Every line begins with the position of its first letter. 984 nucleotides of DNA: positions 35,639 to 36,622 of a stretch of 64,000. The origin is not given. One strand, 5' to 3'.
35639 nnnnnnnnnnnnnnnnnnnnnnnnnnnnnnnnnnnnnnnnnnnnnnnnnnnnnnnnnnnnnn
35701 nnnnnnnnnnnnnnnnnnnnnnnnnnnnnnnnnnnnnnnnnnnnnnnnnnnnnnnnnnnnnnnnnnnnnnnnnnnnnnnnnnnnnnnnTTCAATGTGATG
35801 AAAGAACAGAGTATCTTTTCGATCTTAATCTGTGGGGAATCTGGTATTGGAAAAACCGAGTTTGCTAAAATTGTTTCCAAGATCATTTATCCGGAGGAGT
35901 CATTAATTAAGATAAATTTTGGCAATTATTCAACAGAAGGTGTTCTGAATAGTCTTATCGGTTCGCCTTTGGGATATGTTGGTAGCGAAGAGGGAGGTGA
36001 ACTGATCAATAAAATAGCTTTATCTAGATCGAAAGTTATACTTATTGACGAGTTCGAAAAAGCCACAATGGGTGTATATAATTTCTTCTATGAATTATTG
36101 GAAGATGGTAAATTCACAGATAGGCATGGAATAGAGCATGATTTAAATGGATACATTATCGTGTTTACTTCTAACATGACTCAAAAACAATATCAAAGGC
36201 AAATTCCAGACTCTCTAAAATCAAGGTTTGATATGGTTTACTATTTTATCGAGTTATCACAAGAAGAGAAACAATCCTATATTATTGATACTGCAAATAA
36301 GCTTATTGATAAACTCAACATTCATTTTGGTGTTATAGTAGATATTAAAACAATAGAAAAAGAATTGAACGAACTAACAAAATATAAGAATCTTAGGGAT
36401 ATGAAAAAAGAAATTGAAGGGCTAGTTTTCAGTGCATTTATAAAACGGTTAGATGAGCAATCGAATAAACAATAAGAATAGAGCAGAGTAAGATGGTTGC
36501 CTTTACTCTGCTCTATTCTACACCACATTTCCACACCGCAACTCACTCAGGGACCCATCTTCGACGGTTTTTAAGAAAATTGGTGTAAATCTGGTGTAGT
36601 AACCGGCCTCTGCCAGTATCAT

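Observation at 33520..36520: AT-rich two-gene module (4-TM protein plus ClpB-D2-like AAA+ ATPase) at the distal end of the element: candidate novel or Dodola-like antiphage system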

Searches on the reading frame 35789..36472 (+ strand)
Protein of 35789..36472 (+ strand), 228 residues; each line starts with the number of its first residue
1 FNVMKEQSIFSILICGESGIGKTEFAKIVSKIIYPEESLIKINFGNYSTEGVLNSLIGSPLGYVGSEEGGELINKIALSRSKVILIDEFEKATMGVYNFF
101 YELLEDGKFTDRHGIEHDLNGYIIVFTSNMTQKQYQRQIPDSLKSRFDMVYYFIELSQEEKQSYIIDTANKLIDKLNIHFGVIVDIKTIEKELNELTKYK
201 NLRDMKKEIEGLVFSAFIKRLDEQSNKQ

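Call 29: search_dna_similar(query=window:35789-36472:+, collection=plasmids, mode=protein, max_rows=60, rows=spread, max_evalue=1e-8)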
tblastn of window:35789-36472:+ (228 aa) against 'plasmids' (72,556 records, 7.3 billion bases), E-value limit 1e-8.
Records with a match: 2196; places in all: 2324; records where one place covers at least 80% of the query: 46.
Best place of each record, by identity: <60% 2196.
By first word of the organism name: Klebsiella 1113; Ralstonia 130; Escherichia 114; Enterobacter 86; Listeria 83; Enterococcus 76; Acinetobacter 48; Rhizobium 38; Lactococcus 24; Azospirillum 23; and 132 more.
By predicted mobility (MOB-suite, as given by PLSDB): conjugative 1087; non-mobilizable 745; mobilizable 364.
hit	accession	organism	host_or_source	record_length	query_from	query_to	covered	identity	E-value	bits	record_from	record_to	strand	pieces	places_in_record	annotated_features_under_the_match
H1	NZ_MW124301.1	Listeria seeligeri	-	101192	1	227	100%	42.2%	1e-44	166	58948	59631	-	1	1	AAA family ATPase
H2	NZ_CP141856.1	Klebsiella pneumoniae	Homo sapiens,pure culture,rectal swab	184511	7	180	76%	34.9%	4e-22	100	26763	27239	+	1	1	clpK: heat shock survival AAA family ATPase ClpK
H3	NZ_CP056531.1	Klebsiella pneumoniae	culture,Freshwater sample from ...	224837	7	180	76%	34.9%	5e-22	100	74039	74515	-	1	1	clpK: heat shock survival AAA family ATPase ClpK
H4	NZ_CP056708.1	Enterobacter hormaechei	culture,Freshwater sample from ...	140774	7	180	76%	34.9%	5e-22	100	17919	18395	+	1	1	clpK: heat shock survival AAA family ATPase ClpK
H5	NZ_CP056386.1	Klebsiella pneumoniae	culture,Freshwater sample from ...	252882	7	180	76%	34.9%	5e-22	100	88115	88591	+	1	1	clpK: heat shock survival AAA family ATPase ClpK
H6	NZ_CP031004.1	Latilactobacillus curvatus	fermented food product,raw fermented ...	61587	12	220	92%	26.4%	4e-10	66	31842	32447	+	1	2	AAA family ATPase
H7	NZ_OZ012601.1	Shinella sp. WSD5-1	-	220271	11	148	61%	37.4%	1e-22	102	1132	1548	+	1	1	none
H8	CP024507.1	Klebsiella pneumoniae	Homo sapiens,rectal swab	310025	6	139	59%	37.0%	3e-22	101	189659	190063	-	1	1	ATP-dependent Clp protease ATP-binding subunit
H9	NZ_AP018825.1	Acinetobacter ursingii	Lemna minor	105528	7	139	58%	37.3%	3e-22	101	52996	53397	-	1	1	clpK: heat shock survival AAA family ATPase ClpK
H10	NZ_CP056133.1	Enterobacter hormaechei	culture,Freshwater sample from upstream ...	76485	7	139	58%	37.3%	5e-22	100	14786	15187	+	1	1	clpK: heat shock survival AAA family ATPase ClpK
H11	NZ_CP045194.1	Klebsiella pneumoniae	Homo sapiens,rectum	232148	7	139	58%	37.3%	5e-22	100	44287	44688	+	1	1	clpK: heat shock survival AAA family ATPase ClpK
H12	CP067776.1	Klebsiella pneumoniae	Homo sapiens,wound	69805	7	139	58%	37.3%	6e-22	100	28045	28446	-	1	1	clpK: heat shock survival AAA family ATPase ClpK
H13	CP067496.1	Klebsiella pneumoniae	Homo sapiens,respiratory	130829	7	139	58%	37.3%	6e-22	100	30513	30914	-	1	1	clpK: heat shock survival AAA family ATPase ClpK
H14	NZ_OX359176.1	Klebsiella pneumoniae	Homo sapiens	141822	7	139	58%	37.3%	6e-22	100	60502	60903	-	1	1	clpK: heat shock survival AAA family ATPase ClpK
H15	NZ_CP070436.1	Klebsiella pneumoniae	Homo sapiens,blood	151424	7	139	58%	37.3%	6e-22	100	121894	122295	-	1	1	clpK: heat shock survival AAA family ATPase ClpK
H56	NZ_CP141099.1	Enterococcus faecalis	Homo sapiens,Infected Human Urine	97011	4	155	67%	28.0%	1e-9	65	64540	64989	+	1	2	AAA family ATPase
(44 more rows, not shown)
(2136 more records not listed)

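Call 30: get_annotated_region(hit=H1, flank=5000)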
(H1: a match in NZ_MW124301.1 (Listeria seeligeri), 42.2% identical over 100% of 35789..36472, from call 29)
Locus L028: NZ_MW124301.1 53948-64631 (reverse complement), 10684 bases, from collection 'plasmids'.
description: Listeria seeligeri strain Sr12 plasmid pLIS4, complete sequence
organism: Listeria seeligeri (NCBI taxid 1640)
taxonomy: Bacteria; Bacillota; Bacilli; Bacillales; Listeriaceae; Listeria; Listeria seeligeri
host: -; source: -; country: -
typing (MOB-suite, as given by PLSDB): mobilizable; relaxase MOBP
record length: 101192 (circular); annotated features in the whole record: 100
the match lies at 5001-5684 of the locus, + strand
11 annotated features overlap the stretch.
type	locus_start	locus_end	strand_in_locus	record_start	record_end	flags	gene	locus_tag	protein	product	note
CDS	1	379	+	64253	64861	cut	-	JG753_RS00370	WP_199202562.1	hypothetical protein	-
CDS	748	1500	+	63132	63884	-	-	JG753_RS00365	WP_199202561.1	hypothetical protein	-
CDS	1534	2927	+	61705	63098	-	-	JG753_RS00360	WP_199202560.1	IS3 family transposase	-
CDS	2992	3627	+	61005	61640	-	-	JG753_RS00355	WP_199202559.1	hypothetical protein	-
CDS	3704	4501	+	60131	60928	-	-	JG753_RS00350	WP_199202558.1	hypothetical protein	-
CDS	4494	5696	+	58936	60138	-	-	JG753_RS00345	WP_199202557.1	AAA family ATPase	-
CDS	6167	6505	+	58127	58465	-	-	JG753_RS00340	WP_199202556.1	hypothetical protein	-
CDS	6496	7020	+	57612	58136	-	-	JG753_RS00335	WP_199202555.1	hypothetical protein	-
CDS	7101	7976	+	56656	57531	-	-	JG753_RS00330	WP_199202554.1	hypothetical protein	-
CDS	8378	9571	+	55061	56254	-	-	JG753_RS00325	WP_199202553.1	HEPN domain-containing protein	-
CDS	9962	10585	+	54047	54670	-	-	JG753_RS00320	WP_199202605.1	recombinase family protein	GO:0006310 - DNA recombination [Evidence IEA]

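Call 31: get_annotated_region(hit=H6, flank=5000)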
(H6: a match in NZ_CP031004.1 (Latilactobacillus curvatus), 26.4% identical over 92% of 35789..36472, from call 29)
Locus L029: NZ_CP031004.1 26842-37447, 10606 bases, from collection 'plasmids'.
description: Latilactobacillus curvatus strain TMW 1.1928 plasmid p-1.1928_1, complete sequence
organism: Latilactobacillus curvatus (NCBI taxid 28038)
taxonomy: Bacteria; Bacillota; Bacilli; Lactobacillales; Lactobacillaceae; Latilactobacillus; Latilactobacillus curvatus
host: -; source: fermented food product,raw fermented sausage; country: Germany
typing (MOB-suite, as given by PLSDB): mobilizable; replicon rep_cluster_1328; relaxase MOBQ
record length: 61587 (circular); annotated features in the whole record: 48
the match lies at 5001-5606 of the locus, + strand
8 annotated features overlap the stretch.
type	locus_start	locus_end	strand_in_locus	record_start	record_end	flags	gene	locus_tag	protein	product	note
CDS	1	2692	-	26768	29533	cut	-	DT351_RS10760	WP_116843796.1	DNA methyltransferase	-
CDS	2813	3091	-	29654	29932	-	-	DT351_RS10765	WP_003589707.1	helix-turn-helix domain-containing protein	-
CDS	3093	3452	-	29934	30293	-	-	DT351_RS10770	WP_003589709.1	type II toxin-antitoxin system RelE/ParE family toxin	-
CDS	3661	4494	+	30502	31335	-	-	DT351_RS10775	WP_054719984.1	DUF6414 family protein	-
CDS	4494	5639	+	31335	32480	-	-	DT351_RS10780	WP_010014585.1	AAA family ATPase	-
CDS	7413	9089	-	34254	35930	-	-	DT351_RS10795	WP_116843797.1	alpha-glucosidase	-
CDS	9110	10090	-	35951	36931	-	-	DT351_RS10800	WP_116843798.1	LacI family DNA-binding transcriptional regulator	-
CDS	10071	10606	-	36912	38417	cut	-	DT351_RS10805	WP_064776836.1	sucrose-6-phosphate hydrolase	-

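Call 32: get_annotated_region(hit=H56, flank=5000)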
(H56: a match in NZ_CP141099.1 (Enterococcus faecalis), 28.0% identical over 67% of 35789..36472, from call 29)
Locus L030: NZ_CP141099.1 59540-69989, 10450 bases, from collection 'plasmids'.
description: Enterococcus faecalis strain HRH40 plasmid unnamed3, complete sequence
organism: Enterococcus faecalis (NCBI taxid 1351)
taxonomy: Bacteria; Bacillota; Bacilli; Lactobacillales; Enterococcaceae; Enterococcus; Enterococcus faecalis
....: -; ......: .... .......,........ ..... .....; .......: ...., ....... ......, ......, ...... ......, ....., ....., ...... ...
typing (MOB-suite, as given by PLSDB): non-mobilizable
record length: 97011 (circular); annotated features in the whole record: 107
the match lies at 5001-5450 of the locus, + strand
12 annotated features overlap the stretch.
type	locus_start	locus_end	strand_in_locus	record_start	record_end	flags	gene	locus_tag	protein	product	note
CDS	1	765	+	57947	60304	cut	-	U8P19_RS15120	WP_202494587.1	GbpC/Spa domain-containing protein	-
CDS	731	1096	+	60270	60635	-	-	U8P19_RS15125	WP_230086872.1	hypothetical protein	-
CDS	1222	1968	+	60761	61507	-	-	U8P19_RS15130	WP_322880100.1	hypothetical protein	-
CDS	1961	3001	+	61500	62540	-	-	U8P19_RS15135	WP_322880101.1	hypothetical protein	-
CDS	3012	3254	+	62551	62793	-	-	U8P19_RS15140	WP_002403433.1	hypothetical protein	-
CDS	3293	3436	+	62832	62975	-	-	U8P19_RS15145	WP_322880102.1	hypothetical protein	-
CDS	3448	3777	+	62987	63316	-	-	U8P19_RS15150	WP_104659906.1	hypothetical protein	-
CDS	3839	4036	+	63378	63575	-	-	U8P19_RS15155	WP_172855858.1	addiction module toxin RelE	-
CDS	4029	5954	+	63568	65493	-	-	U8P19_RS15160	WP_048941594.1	AAA family ATPase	-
CDS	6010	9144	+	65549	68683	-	-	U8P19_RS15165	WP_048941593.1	hypothetical protein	-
CDS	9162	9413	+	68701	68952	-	-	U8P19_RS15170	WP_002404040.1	hypothetical protein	-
CDS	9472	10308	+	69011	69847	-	-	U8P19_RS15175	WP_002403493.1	hypothetical protein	-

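Call 33: search_protein_families(library=padloc, proteins=[L029:3661-4491:+, L029:4494-5636:+, L028:3704-4498:+, L028:4494-5693:+], max_evalue=1)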
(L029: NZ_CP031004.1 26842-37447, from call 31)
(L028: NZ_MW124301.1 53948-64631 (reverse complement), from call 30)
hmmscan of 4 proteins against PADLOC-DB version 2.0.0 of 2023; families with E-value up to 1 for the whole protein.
L029:3661-4491:+ (277 aa): 1 family
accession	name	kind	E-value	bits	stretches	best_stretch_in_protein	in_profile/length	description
PDLC03837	DolA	-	1.1e-87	292.3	1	7-276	6-257/258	-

L029:4494-5636:+ (381 aa): 10 families
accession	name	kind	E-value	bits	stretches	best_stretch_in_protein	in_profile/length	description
PDLC03838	DolB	-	1.4e-137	457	1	2-374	2-373/375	-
PDLC04606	PDC-M37B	-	1.4e-24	85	1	127-371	132-386/390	-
PDLC04605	PDC-M37B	-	2.6e-19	67.7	1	163-369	300-512/518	-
PDLC01993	RtcR--CARF_AAA_HTH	-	0.0003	17.3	1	155-281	195-329/523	-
PDLC02196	IetA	-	0.00062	17.3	1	165-189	120-144/374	-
PDLC04232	IetA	-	0.0012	16.3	1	170-242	119-186/330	-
PDLC00915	TRIP13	-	0.0026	15.2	1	169-204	65-100/302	TRIP13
PDLC04140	mad8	-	0.0041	14.7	1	164-207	24-67/314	mads_8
PDLC00914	TRIP13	-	0.0067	13.9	1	160-189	64-93/302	TRIP13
PDLC02195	IetA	-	0.008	13.5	1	168-189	138-159/395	-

L028:3704-4498:+ (265 aa): 5 families
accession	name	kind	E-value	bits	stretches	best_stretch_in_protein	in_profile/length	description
PDLC04602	PDC-M37A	-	1.9e-63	212.7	1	1-259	20-275/277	-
PDLC04604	PDC-M37A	-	9.8e-53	177.6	1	1-258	20-288/289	-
PDLC04603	PDC-M37A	-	1.9e-15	55.2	1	1-265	48-319/319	-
PDLC04601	PDC-M37A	-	8.9e-15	52.8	1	1-260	108-373/374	-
PDLC03837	DolA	-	2.2e-05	22.6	1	16-250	35-253/258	-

L028:4494-5693:+ (400 aa): 10 families
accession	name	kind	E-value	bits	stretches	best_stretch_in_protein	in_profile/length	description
PDLC04606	PDC-M37B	-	6.2e-135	448.3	1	1-390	1-386/390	-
PDLC04605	PDC-M37B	-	9.1e-101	336.4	1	3-389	131-513/518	-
PDLC03838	DolB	-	2.3e-29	100.8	1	122-389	113-369/375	-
PDLC01993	RtcR--CARF_AAA_HTH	-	0.0011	15.5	1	181-276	207-306/523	-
PDLC01994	RtcR_PspF1--CARF_AAA_HTH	-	0.0028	14.8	1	179-274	182-276/468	-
PDLC01995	RtcR_PspF2--CARF_AAA_HTH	-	0.0038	14.4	1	179-279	191-292/481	-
PDLC02061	Cas1_II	-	0.0058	13.6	1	103-139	237-269/335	-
PDLC02195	IetA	-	0.0067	13.8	1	180-211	139-170/395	-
PDLC04140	mad8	-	0.015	12.9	1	181-368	30-155/314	mads_8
PDLC00915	TRIP13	-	0.041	11.3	1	131-203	13-88/302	TRIP13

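Call 34: search_protein_families(library=pfam, proteins=[L029:3661-4491:+, L028:3704-4498:+], max_evalue=10)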
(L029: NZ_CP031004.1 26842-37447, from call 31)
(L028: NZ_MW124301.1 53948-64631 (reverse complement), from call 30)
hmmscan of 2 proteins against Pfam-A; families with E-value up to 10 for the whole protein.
L029:3661-4491:+ (277 aa): 1 family
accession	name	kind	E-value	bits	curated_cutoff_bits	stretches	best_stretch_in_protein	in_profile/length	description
PF19952.5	DUF6414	-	5.1e-35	122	25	1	7-276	2-282/283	Domain of unknown function (DUF6414)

L028:3704-4498:+ (265 aa): 1 family
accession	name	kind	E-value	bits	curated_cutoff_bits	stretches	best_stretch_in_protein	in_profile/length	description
PF14669.11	Asp_Glu_race_2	-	0.13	12.3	26.3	1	28-77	68-116/176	Putative aspartate racemase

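Call 37: find_homologous_proteins(query=L029:3661-4491:+)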
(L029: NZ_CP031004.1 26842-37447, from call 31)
Query L029:3661-4491:+ (277 aa): 52 proteins with E <= 0.001 among 788 candidates.
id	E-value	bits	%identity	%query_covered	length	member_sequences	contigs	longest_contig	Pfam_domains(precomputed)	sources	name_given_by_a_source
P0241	3.1e-174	596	100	100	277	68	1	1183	PF19952.6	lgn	-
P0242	2.2e-155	534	90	100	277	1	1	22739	PF19952.6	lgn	-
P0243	4.1e-134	464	78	100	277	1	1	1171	PF19952.6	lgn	-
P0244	1.4e-109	384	65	99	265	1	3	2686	PF19952.6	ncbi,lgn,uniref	ncbi:DUF6414 family protein [Liquorilactobacillus satsumensis]|uniref:DUF6414 family protein n=1 Tax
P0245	9.8e-108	378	65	99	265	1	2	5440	PF19952.6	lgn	-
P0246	2.2e-103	364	64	100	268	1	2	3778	PF19952.6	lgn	-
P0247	1.8e-102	361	63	99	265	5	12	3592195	PF19952.6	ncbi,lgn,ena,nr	ncbi:DUF6414 family protein [Schleiferilactobacillus harbinensis]|nr:DUF6414 family protein [Schleif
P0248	1.4e-99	351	61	99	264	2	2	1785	PF19952.6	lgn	-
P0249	4.6e-96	340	60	99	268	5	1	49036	PF19952.6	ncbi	-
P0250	2.8e-86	308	88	58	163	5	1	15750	PF19952.6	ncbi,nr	ncbi:hypothetical protein Lpp124_02568 [Lacticaseibacillus paracasei subsp. paracasei CNCM I-4649]|n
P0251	1.6e-84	302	54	100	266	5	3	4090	PF19952.6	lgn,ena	-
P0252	4.9e-80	287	51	100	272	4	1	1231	PF19952.6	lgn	-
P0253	1.4e-79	286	51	100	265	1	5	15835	PF19952.6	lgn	-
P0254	1.1e-78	283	49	98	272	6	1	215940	PF19952.6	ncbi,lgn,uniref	ncbi:DUF6414 family protein [Enterococcus gilvus]|uniref:DUF6414 family protein n=1 Tax=Enterococcus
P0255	1.3e-77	279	50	99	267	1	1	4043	PF19952.6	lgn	-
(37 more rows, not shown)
